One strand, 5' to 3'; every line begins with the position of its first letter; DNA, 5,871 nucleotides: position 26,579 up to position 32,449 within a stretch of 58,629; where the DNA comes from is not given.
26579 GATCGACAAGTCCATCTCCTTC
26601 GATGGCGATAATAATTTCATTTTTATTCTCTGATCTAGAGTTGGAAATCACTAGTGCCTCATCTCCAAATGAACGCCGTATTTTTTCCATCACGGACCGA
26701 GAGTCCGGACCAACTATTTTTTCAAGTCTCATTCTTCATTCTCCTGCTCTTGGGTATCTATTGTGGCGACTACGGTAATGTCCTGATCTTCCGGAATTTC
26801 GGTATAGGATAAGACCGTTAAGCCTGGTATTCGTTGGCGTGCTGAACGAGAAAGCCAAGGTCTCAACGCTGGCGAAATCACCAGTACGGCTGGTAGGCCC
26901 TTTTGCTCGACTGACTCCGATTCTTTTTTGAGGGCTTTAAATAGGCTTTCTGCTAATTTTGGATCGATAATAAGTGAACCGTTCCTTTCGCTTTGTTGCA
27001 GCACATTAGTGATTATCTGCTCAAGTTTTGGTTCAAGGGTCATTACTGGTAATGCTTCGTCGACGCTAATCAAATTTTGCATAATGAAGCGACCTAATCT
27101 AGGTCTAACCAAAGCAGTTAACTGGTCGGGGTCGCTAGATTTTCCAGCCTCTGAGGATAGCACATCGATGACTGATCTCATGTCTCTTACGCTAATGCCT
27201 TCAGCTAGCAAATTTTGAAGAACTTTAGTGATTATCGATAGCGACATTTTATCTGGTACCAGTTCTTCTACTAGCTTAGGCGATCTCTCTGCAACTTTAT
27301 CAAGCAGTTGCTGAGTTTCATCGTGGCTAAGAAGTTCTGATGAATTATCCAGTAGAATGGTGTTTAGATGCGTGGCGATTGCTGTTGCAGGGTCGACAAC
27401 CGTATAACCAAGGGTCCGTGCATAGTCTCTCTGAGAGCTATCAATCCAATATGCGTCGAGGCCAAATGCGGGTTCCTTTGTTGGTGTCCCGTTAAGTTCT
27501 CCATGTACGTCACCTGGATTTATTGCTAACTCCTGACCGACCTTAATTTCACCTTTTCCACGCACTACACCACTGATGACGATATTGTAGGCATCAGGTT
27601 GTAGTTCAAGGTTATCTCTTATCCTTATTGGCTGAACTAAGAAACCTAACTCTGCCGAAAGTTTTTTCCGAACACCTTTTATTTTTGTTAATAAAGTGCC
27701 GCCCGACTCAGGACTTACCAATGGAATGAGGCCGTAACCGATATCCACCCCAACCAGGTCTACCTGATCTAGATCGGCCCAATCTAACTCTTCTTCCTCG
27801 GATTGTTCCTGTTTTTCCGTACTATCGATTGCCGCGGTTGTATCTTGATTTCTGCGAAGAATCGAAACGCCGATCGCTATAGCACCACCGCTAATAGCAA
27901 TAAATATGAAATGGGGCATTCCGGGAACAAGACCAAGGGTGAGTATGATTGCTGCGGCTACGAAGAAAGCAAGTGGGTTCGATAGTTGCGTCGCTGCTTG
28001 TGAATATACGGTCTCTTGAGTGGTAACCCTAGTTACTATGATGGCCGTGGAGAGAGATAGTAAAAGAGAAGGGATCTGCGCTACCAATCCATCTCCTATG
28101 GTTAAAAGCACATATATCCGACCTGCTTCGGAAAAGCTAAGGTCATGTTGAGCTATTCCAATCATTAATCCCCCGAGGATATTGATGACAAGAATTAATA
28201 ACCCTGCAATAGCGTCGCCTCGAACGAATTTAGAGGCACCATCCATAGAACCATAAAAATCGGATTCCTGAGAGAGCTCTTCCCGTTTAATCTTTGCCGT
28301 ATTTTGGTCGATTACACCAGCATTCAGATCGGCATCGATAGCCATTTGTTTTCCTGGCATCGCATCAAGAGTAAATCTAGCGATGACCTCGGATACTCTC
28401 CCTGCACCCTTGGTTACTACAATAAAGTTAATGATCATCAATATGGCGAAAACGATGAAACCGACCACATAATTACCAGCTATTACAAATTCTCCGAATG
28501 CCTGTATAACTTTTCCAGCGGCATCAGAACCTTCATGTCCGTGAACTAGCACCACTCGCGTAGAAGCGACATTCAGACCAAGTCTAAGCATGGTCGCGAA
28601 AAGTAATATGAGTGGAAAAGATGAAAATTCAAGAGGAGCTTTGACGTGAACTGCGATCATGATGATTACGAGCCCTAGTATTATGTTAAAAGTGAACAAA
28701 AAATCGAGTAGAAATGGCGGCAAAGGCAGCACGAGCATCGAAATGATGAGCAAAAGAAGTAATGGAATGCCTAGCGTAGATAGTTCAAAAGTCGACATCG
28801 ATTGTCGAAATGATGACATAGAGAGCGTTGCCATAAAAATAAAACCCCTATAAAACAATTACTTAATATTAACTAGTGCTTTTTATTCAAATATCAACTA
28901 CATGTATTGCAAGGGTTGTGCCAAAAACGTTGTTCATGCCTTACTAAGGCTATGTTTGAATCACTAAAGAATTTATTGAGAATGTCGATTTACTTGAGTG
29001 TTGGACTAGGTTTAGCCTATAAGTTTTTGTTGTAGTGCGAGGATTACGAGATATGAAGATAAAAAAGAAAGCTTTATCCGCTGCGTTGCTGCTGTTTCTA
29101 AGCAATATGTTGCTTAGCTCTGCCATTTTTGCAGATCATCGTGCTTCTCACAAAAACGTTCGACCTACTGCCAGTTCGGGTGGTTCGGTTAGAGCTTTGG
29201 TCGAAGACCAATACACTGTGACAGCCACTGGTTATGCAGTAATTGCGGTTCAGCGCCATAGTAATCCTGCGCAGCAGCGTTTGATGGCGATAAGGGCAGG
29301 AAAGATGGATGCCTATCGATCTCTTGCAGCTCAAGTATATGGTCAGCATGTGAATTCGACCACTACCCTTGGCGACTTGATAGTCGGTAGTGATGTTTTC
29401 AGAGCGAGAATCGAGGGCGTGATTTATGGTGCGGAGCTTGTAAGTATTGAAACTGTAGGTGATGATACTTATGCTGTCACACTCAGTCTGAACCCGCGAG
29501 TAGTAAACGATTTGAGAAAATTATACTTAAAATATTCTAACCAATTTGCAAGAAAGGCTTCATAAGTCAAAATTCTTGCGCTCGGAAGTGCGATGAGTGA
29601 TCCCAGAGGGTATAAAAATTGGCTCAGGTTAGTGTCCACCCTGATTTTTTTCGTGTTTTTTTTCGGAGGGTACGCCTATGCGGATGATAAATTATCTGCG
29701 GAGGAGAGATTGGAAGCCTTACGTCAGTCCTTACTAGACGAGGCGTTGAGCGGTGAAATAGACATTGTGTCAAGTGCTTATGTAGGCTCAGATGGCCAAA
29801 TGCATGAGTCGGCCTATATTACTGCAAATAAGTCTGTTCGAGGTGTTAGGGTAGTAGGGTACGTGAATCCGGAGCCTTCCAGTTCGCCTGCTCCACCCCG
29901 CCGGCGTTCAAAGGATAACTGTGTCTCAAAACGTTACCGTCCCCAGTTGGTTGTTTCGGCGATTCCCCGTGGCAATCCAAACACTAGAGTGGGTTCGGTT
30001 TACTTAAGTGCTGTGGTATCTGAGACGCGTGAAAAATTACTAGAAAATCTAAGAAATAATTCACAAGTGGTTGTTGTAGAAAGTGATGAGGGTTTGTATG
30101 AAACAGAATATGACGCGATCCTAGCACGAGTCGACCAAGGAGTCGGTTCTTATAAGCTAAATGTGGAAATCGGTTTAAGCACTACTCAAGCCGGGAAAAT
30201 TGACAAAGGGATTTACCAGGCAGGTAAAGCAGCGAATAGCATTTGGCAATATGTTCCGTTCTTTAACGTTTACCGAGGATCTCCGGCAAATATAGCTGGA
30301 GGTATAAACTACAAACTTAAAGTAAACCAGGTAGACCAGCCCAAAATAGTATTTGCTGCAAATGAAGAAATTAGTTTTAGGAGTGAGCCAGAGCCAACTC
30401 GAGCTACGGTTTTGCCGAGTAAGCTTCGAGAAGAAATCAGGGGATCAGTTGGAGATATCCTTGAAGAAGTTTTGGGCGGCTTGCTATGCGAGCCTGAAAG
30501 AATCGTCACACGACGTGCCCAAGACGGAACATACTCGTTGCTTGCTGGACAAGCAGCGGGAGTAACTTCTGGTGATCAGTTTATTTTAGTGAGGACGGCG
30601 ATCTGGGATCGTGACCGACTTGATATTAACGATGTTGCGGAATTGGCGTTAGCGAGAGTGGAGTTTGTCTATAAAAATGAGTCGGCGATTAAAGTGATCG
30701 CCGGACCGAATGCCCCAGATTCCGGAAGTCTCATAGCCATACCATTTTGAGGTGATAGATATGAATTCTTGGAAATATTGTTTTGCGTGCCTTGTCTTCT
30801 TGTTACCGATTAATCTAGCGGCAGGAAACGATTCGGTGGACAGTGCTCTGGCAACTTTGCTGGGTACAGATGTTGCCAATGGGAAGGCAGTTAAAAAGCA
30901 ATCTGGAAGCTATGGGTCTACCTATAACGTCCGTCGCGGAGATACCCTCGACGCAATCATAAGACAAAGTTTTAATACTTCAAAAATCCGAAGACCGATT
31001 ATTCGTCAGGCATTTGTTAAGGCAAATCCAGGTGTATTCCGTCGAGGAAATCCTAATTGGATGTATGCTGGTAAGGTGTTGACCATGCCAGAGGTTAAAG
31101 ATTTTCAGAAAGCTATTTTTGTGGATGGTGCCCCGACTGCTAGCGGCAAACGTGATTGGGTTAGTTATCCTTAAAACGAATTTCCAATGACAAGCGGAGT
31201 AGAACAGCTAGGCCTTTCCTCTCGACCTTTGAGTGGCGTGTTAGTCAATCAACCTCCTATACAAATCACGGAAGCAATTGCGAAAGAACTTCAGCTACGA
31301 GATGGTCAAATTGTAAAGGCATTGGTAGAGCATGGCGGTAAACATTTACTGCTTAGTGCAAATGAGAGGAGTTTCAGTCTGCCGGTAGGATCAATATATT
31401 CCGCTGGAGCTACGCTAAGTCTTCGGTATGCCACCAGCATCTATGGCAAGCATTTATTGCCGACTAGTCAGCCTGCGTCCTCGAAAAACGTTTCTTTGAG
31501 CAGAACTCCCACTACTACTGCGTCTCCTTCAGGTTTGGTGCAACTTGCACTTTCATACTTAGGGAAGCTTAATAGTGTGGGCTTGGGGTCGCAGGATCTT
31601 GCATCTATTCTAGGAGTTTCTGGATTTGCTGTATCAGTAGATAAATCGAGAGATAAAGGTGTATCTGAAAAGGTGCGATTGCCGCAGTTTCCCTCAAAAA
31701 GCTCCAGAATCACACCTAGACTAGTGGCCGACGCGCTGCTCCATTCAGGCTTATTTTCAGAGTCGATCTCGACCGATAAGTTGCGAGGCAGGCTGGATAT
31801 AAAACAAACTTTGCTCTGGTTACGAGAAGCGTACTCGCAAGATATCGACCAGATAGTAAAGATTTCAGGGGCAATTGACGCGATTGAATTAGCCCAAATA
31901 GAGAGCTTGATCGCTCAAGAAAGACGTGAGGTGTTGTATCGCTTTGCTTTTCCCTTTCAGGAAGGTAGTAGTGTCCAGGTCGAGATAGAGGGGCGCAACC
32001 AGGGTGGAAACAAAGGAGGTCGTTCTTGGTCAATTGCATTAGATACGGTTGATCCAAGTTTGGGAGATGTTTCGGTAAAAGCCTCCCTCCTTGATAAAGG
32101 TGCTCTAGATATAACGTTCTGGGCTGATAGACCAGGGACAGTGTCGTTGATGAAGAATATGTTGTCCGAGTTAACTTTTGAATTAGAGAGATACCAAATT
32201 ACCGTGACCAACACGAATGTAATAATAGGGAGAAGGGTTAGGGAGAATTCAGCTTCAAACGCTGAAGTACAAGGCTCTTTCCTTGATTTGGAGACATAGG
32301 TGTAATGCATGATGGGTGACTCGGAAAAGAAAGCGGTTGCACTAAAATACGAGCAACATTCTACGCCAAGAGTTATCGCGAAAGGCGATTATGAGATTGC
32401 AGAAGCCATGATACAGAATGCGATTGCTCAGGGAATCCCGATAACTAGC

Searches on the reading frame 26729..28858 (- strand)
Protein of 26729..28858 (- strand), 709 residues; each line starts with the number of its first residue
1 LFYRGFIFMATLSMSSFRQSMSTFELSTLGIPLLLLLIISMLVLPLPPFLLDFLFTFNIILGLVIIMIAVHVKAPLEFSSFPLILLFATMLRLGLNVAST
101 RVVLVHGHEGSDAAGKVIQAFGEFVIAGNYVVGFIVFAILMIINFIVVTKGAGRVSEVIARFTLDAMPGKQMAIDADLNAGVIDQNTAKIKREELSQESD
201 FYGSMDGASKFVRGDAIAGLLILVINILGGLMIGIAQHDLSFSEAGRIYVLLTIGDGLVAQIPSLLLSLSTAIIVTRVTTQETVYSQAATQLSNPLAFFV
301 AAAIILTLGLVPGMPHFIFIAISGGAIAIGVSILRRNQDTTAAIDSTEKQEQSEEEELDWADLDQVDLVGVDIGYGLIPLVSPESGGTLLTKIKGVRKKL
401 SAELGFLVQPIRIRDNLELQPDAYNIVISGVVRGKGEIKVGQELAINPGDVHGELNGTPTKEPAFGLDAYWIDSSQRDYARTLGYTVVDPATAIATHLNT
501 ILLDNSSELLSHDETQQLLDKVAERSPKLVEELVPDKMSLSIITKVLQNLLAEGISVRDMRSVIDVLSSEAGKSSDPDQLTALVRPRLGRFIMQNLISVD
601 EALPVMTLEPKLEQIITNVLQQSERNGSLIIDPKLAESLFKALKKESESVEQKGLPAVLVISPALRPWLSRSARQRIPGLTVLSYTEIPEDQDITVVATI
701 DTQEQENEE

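Call 87: search_protein_families(library=pfam, proteins=[window:26729-28858:-], max_evalue=0.00001)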
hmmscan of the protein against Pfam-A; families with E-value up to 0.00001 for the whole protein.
window:26729-28858:- (709 aa): 1 family
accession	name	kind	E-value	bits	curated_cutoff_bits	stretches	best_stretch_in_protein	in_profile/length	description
PF00771.25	FHIPEP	-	5e-256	851.8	29.1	1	38-691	1-655/657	FHIPEP family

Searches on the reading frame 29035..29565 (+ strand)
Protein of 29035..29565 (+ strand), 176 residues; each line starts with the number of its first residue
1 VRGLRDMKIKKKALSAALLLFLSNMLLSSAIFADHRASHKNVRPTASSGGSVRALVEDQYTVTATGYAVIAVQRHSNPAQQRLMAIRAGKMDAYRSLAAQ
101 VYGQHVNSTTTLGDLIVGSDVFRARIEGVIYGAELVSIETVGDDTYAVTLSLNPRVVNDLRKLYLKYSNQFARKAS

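Call 19: search_protein_families(library=pfam, proteins=[window:29035-29565:+], max_evalue=0.001)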
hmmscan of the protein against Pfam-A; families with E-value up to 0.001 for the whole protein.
window:29035-29565:+ (176 aa): 1 family
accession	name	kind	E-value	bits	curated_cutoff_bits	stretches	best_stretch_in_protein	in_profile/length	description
PF02169.21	LPP20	-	3.7e-05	24.5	25.9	1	75-149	7-93/97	LPP20 lipoprotein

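Call 86: search_protein_families(library=ncbifam, proteins=[window:29035-29565:+], max_evalue=0.01)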
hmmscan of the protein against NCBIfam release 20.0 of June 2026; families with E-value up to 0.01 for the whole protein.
window:29035-29565:+ (176 aa): 0 families

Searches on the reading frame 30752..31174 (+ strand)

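Call 19: search_protein_families(library=pfam, proteins=[window:30752-31174:+], max_evalue=0.001)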
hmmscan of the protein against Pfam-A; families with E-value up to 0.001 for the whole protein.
window:30752-31174:+ (140 aa): 0 families

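Call 86: search_protein_families(library=ncbifam, proteins=[window:30752-31174:+], max_evalue=0.01)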
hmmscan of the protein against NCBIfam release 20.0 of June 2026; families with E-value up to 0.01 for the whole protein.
window:30752-31174:+ (140 aa): 3 families
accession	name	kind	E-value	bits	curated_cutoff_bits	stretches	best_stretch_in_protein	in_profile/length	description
TIGR03505.1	FimV_core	subfamily_domain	5e-05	23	43.45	1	84-120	21-57/74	FimV/HubP family polar landmark protein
NF008399.0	PRK11198.1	equivalog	0.0049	17.3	134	1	43-114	84-147/149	peptidoglycan-binding protein LysM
NF040883.1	amid_act_ActS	equivalog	0.006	15.9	375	1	42-73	20-51/242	amidase activator ActS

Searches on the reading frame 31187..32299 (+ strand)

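Call 19: search_protein_families(library=pfam, proteins=[window:31187-32299:+], max_evalue=0.001)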
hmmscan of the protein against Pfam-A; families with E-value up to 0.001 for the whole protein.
window:31187-32299:+ (370 aa): 1 family
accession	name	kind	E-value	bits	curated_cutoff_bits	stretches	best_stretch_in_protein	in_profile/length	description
PF02120.21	Flg_hook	-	1.3e-06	28.6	29.8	1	276-345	8-76/85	Flagellar hook-length control protein FliK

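Call 86: search_protein_families(library=ncbifam, proteins=[window:31187-32299:+], max_evalue=0.01)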
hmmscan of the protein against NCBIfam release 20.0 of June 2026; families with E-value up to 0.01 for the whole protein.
window:31187-32299:+ (370 aa): 0 families
